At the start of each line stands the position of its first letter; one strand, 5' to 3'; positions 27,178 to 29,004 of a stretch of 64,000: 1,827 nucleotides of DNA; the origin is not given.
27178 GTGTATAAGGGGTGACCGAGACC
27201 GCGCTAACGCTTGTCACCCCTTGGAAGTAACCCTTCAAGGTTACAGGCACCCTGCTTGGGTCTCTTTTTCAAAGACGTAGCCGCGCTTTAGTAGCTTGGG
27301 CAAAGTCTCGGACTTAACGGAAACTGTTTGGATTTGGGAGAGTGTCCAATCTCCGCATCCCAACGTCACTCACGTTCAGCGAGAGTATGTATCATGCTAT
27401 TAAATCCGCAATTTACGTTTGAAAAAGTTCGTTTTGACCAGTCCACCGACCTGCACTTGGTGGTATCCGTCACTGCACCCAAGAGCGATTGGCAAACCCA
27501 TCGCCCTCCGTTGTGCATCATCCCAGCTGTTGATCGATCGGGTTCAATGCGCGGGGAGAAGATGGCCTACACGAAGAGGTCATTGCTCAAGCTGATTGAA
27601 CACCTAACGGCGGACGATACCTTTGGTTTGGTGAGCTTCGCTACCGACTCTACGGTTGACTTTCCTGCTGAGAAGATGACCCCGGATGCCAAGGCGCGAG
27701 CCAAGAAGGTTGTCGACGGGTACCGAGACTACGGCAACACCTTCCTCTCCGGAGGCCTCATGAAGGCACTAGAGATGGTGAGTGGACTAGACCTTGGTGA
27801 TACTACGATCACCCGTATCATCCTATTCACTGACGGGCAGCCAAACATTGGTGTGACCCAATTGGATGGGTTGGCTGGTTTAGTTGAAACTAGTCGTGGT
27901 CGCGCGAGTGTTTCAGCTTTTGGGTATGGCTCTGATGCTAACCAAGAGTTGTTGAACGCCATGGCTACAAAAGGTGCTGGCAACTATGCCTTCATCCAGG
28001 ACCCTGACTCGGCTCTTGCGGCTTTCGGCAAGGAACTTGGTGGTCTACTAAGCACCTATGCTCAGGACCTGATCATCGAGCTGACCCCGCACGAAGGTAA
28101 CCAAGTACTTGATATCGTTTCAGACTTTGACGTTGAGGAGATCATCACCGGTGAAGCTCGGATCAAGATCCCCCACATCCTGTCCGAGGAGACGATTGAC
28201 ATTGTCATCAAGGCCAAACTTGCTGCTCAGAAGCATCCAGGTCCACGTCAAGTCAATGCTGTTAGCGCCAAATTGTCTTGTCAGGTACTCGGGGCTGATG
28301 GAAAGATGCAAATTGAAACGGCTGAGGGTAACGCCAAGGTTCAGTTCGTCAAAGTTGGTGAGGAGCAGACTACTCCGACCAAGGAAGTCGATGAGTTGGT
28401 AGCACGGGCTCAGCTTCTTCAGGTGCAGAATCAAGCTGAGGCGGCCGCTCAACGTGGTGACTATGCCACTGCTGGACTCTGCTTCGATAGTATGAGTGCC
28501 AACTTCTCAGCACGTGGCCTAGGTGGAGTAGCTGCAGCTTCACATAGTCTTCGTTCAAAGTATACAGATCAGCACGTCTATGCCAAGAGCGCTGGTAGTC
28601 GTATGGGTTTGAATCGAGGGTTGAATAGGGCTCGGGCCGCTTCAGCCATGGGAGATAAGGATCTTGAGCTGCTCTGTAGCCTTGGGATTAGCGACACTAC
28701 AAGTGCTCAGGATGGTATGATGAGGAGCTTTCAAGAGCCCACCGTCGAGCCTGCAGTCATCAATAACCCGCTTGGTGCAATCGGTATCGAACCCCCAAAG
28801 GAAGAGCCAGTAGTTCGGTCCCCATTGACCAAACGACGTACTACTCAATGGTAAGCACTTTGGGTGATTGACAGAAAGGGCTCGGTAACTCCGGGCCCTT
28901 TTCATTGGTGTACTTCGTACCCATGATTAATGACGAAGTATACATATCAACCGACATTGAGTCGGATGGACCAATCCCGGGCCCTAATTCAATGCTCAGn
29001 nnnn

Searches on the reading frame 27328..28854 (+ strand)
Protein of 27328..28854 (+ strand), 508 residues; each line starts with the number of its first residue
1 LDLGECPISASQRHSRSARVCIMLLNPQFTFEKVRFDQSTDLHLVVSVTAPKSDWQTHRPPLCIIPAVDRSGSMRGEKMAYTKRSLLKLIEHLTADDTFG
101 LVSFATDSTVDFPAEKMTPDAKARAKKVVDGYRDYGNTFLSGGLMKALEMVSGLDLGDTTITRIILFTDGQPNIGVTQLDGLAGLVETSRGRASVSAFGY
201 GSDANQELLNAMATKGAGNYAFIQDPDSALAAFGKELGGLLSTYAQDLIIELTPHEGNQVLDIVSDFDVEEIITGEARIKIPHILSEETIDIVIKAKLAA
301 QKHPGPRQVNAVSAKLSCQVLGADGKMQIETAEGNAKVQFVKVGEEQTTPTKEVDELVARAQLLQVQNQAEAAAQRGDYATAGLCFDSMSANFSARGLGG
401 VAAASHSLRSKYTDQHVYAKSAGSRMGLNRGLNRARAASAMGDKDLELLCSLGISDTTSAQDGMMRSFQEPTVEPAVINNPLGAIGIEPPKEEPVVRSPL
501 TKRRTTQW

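Call 8: search_protein_families(library=pfam, proteins=[window:27328-28854:+], max_evalue=0.01)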
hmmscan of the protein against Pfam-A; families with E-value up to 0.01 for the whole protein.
window:27328-28854:+ (508 aa): 3 families
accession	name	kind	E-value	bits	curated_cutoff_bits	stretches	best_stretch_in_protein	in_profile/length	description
PF00092.34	VWA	-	6.4e-16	59.5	23.8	1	67-227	5-166/174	von Willebrand factor type A domain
PF13768.12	VWA_3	-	2.1e-11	44.5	27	1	66-222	5-155/155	von Willebrand factor type A domain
PF13519.12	VWA_2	-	8.6e-11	42.9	27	1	67-171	4-107/107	von Willebrand factor type A domain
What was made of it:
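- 27328..28854 (+): Context: VWA-domain protein, the syntenic anchor used to find the related phages. Pfam VWA, E 6e-16 (call 8).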

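Call 9: search_protein_families(library=phrogs, proteins=[window:27328-28854:+], max_evalue=0.001)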
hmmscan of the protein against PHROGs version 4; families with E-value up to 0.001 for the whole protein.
window:27328-28854:+ (508 aa): 1 family
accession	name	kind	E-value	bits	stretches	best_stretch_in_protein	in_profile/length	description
phrog_2426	-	unknown function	2e-09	37.5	1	65-223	21-181/736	-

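Call 16: find_related_loci(query=window:27328-28854:+, collection=viral_contigs, flank=10000)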
Query window:27328-28854:+ (508 aa) in viral_contigs; peptide patterns used: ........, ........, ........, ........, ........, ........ (x = any residue, [..] = any of these).
3 stretches matched a pattern; 3 encode a relative of the query (tblastn E <= 1e-3); 3 distinct loci.
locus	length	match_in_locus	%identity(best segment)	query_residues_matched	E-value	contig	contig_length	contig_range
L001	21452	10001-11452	75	23-508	0e+0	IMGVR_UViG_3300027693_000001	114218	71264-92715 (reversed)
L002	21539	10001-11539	75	5-508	0e+0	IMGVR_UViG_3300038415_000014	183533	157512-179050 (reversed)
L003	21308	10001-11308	40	28-453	7e-96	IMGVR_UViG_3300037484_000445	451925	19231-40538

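Call 23: find_related_loci(query=A2, collection=viral_contigs, flank=6000)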
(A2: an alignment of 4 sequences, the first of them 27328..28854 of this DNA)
Query A2 (508 aa) in viral_contigs; peptide patterns used: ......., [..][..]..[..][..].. (x = any residue, [..] = any of these).
64 stretches matched a pattern; 6 encode a relative of the query (tblastn E <= 1e-3); 6 distinct loci.
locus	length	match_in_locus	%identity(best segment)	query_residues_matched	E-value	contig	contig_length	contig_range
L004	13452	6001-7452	75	23-508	0e+0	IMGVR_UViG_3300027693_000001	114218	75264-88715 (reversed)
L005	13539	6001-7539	75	5-508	0e+0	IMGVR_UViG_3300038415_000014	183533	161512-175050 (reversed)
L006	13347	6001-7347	52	20-468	1e-146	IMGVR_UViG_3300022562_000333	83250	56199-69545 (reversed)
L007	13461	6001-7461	50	20-508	2e-148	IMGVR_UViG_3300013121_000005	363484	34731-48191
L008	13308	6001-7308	40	28-453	9e-96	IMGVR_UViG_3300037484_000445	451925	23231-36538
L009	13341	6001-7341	38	23-468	1e-91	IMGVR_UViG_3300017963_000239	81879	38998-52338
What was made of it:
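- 27328..28854 (+): Relatives at 38-75% identity on IMG/VR contigs of 82-452 kb (calls 16, 23).
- Tried and rejected: The window's own genome is therefore not in those collections, and relatives had to be found through the neighbouring VWA protein (calls 16, 23).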

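Call 31: search_dna_similar(query=window:27328-28854:+, collection=phages, mode=protein, max_rows=15)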
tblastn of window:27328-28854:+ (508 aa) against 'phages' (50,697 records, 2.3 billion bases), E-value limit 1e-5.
Records with a match: 1; places in all: 1; records where one place covers at least 80% of the query: 0.
Best place of each record, by identity: <60% 1.
By first word of the organism name: Bacteriophage 1.
By host as written in the record: - 1.
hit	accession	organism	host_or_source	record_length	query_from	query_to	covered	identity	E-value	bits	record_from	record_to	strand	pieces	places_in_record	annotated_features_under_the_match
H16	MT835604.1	Bacteriophage sp.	human fecal samples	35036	60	255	39%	25.7%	4e-6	56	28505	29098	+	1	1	record has no annotation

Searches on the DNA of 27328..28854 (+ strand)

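Call 19: search_rna_families(sources=[L001, L002, L003], threshold=gathering)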
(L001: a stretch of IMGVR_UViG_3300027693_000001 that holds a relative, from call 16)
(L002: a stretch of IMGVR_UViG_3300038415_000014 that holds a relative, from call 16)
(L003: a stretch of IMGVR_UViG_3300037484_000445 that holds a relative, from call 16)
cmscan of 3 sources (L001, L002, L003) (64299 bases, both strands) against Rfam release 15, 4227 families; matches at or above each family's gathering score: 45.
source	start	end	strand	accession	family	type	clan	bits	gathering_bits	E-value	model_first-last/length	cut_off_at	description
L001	8762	9112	+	RF00023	tmRNA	Gene;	CL00001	121.4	47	6.7e-47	1-374/374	no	transfer-messenger RNA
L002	8603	8954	+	RF00023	tmRNA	Gene;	CL00001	113.7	47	1.2e-43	1-374/374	no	transfer-messenger RNA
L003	7843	8205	+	RF00023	tmRNA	Gene;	CL00001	109.4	47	8e-42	1-374/374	no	transfer-messenger RNA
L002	4306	4378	+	RF00005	tRNA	Gene; tRNA;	CL00001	74.3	29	2.1e-14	1-71/71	no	tRNA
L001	7201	7273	+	RF00005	tRNA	Gene; tRNA;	CL00001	73.8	29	2.9e-14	1-71/71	no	tRNA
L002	6439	6511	+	RF00005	tRNA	Gene; tRNA;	CL00001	69.9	29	3.4e-13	1-71/71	no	tRNA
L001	5579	5651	+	RF00005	tRNA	Gene; tRNA;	CL00001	69.1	29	5.7e-13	1-71/71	no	tRNA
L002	2647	2718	+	RF00005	tRNA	Gene; tRNA;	CL00001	68.4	29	8.8e-13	1-71/71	no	tRNA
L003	4421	4492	+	RF00005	tRNA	Gene; tRNA;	CL00001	68.3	29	9.4e-13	1-71/71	no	tRNA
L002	2567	2639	+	RF00005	tRNA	Gene; tRNA;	CL00001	67.3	29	1.8e-12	1-71/71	no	tRNA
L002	5066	5138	+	RF00005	tRNA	Gene; tRNA;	CL00001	66.4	29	3.1e-12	1-71/71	no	tRNA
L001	5497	5569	+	RF00005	tRNA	Gene; tRNA;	CL00001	66.2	29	3.6e-12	1-71/71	no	tRNA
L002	1651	1722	+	RF00005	tRNA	Gene; tRNA;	CL00001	65.8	29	4.4e-12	1-71/71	no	tRNA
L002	5798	5870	+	RF00005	tRNA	Gene; tRNA;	CL00001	65.3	29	6.1e-12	1-71/71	no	tRNA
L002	2729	2801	+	RF00005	tRNA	Gene; tRNA;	CL00001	63.8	29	1.6e-11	1-71/71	no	tRNA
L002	6362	6433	+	RF00005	tRNA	Gene; tRNA;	CL00001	63.3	29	2.2e-11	1-71/71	no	tRNA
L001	8117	8188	+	RF00005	tRNA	Gene; tRNA;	CL00001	63.1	29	2.5e-11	1-71/71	no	tRNA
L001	7860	7933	+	RF00005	tRNA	Gene; tRNA;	CL00001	62.5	29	3.6e-11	1-71/71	no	tRNA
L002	1065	1135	+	RF00005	tRNA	Gene; tRNA;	CL00001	62.5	29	3.6e-11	1-71/71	no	tRNA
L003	4497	4568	+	RF00005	tRNA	Gene; tRNA;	CL00001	62.4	29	3.9e-11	1-71/71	no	tRNA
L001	4249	4321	+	RF00005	tRNA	Gene; tRNA;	CL00001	62.1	29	4.7e-11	1-71/71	no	tRNA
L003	7721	7794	+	RF00005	tRNA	Gene; tRNA;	CL00001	62.1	29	4.7e-11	1-71/71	no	tRNA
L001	6538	6608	+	RF00005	tRNA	Gene; tRNA;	CL00001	60.9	29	1e-10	1-71/71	no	tRNA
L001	8018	8091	+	RF00005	tRNA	Gene; tRNA;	CL00001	60.9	29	1e-10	1-71/71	no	tRNA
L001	7940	8013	+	RF00005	tRNA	Gene; tRNA;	CL00001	60.6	29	1.2e-10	1-71/71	no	tRNA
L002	6521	6595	+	RF00005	tRNA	Gene; tRNA;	CL00001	60.2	29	1.6e-10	1-71/71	no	tRNA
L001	1020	1092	+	RF00005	tRNA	Gene; tRNA;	CL00001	60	29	1.8e-10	1-71/71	no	tRNA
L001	3660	3731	+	RF00005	tRNA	Gene; tRNA;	CL00001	59.8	29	2e-10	1-71/71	no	tRNA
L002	785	855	+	RF00005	tRNA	Gene; tRNA;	CL00001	59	29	3.4e-10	1-71/71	no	tRNA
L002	73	148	+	RF00005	tRNA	Gene; tRNA;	CL00001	58.2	29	5.4e-10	1-71/71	no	tRNA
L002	3136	3208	+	RF00005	tRNA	Gene; tRNA;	CL00001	57.5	29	8.6e-10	1-71/71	no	tRNA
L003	3221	3291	+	RF00005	tRNA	Gene; tRNA;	CL00001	56.7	29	1.4e-09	1-71/71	no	tRNA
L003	4574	4645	+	RF00005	tRNA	Gene; tRNA;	CL00001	56.3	29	1.9e-09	1-71/71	no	tRNA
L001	1937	2012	+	RF00005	tRNA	Gene; tRNA;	CL00001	56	29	2.2e-09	1-71/71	no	tRNA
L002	4221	4295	+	RF00005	tRNA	Gene; tRNA;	CL00001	55.2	29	3.6e-09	1-71/71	no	tRNA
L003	3328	3398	+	RF00005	tRNA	Gene; tRNA;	CL00001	53.5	29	1.1e-08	1-71/71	no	tRNA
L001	3384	3455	+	RF00005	tRNA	Gene; tRNA;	CL00001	52.8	29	1.7e-08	1-71/71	no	tRNA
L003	7518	7600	+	RF00005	tRNA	Gene; tRNA;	CL00001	52.6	29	1.9e-08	1-71/71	no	tRNA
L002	6601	6685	+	RF00005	tRNA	Gene; tRNA;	CL00001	51.9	29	2.9e-08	1-71/71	no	tRNA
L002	5720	5792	+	RF00005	tRNA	Gene; tRNA;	CL00001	51.8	29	3.2e-08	1-71/71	no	tRNA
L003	3053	3123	+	RF00005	tRNA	Gene; tRNA;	CL00001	51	29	5.3e-08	1-71/71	no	tRNA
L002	2491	2562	+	RF00005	tRNA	Gene; tRNA;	CL00001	50.5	29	7.4e-08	1-71/71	no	tRNA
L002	5875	6002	+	RF00005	tRNA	Gene; tRNA;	CL00001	47.1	29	6.3e-07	1-71/71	no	tRNA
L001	8198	8282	+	RF00005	tRNA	Gene; tRNA;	CL00001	46.2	29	1.1e-06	1-71/71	no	tRNA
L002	3463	3535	+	RF00005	tRNA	Gene; tRNA;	CL00001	41.4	29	2.4e-05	1-71/71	no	tRNA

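Call 25: search_rna_families(sources=[L006, L007, L009], threshold=evalue, max_evalue=0.01)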
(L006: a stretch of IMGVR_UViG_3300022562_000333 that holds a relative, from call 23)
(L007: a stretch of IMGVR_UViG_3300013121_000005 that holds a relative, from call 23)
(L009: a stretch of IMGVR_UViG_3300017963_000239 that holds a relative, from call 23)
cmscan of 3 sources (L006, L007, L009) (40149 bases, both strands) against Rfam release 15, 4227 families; matches with E-value up to 0.01: 25.
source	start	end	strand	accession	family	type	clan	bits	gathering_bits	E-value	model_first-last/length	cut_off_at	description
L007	4542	4887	+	RF00023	tmRNA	Gene;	CL00001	114.2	47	4.7e-44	1-374/374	no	transfer-messenger RNA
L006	4513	4865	+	RF00023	tmRNA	Gene;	CL00001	105.7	47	1.8e-40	1-374/374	no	transfer-messenger RNA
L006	3223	3296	+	RF00005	tRNA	Gene; tRNA;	CL00001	67.5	29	9.8e-13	1-71/71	no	tRNA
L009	8839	8911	+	RF00005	tRNA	Gene; tRNA;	CL00001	66.8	29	1.4e-12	1-71/71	no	tRNA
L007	1199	1272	+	RF00005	tRNA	Gene; tRNA;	CL00001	66.4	29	2e-12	1-71/71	no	tRNA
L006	2536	2608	+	RF00005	tRNA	Gene; tRNA;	CL00001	64.4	29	6.7e-12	1-71/71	no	tRNA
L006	735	808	+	RF00005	tRNA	Gene; tRNA;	CL00001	62.8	29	1.9e-11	1-71/71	no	tRNA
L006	2966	3039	+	RF00005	tRNA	Gene; tRNA;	CL00001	62.4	29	2.5e-11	1-71/71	no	tRNA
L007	992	1064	+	RF00005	tRNA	Gene; tRNA;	CL00001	61.9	29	3.3e-11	1-71/71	no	tRNA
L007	3079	3149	+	RF00005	tRNA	Gene; tRNA;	CL00001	61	29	5.8e-11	1-71/71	no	tRNA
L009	1714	1787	+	RF00005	tRNA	Gene; tRNA;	CL00001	60.4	29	8.7e-11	1-71/71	no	tRNA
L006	2613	2689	+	RF00005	tRNA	Gene; tRNA;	CL00001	59.7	29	1.4e-10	1-71/71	no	tRNA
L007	201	275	+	RF00005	tRNA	Gene; tRNA;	CL00001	59.2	29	1.8e-10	1-71/71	no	tRNA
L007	3154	3234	+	RF00005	tRNA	Gene; tRNA;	CL00001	57.1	29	6.9e-10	1-71/71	no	tRNA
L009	5700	5784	+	RF00005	tRNA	Gene; tRNA;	CL00001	51.2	29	2.9e-08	1-71/71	no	tRNA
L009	8033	8120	+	RF00005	tRNA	Gene; tRNA;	CL00001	51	29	3.3e-08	1-71/71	no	tRNA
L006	1872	1945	+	RF00005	tRNA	Gene; tRNA;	CL00001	50.3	29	5.3e-08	1-71/71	no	tRNA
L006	3573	3653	+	RF00005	tRNA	Gene; tRNA;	CL00001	49.1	29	1.1e-07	1-71/71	no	tRNA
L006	4294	4376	+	RF00005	tRNA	Gene; tRNA;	CL00001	44.4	29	2.1e-06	1-71/71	no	tRNA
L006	4381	4465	+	RF00005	tRNA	Gene; tRNA;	CL00001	42.9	29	5.6e-06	1-71/71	no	tRNA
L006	4139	4210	+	RF00005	tRNA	Gene; tRNA;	CL00001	42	29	1e-05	1-71/71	no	tRNA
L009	8068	8120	-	RF04351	Plastid-psbl-rps4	Cis-reg;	-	40.7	68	2.3e-05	1-53/53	no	Plastid-psbl-rps4 3UTR RNA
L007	9059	9142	+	RF01852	tRNA-Sec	Gene; tRNA;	CL00001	37.4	47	0.00051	1-91/91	no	Selenocysteine transfer RNA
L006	8509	8593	+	RF01852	tRNA-Sec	Gene; tRNA;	CL00001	34.5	47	0.0029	1-91/91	no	Selenocysteine transfer RNA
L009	8125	8212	+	RF01852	tRNA-Sec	Gene; tRNA;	CL00001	34.5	47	0.0029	1-91/91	no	Selenocysteine transfer RNA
